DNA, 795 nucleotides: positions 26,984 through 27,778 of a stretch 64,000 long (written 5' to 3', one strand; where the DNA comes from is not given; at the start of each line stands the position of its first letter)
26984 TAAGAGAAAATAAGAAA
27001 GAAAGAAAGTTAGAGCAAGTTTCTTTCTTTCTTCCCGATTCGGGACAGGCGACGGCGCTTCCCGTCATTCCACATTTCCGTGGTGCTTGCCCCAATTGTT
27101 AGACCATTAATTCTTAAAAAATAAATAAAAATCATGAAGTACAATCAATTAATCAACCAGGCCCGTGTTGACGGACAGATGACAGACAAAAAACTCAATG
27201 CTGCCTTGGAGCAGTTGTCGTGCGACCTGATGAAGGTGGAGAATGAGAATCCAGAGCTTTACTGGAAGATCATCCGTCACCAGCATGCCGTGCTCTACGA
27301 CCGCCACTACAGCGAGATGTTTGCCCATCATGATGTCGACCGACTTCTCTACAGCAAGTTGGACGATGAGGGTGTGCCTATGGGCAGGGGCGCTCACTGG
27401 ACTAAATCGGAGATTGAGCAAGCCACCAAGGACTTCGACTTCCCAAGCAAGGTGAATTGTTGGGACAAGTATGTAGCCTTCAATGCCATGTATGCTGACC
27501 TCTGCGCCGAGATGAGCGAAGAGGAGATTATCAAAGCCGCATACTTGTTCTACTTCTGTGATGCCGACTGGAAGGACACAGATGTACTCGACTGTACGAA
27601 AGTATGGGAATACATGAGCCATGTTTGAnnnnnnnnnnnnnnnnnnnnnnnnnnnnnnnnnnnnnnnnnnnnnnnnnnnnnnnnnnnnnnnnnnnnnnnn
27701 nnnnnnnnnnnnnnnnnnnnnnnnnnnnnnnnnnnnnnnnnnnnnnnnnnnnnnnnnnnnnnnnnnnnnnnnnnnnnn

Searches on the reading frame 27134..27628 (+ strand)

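Call 11: search_protein_families(library=pfam, proteins=[window:27134-27628:+], max_evalue=0.01)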
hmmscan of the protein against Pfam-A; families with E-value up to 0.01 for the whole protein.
window:27134-27628:+ (164 aa): 1 family
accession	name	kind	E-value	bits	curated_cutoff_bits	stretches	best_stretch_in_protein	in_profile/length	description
PF25223.1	DUF7841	-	1.3e-07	32.3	25.2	1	45-161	2-113/114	Domain of unknown function (DUF7841)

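Call 12: search_protein_families(library=phrogs, proteins=[window:27134-27628:+], max_evalue=0.001)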
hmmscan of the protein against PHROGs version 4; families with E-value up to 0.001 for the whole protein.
window:27134-27628:+ (164 aa): 0 families
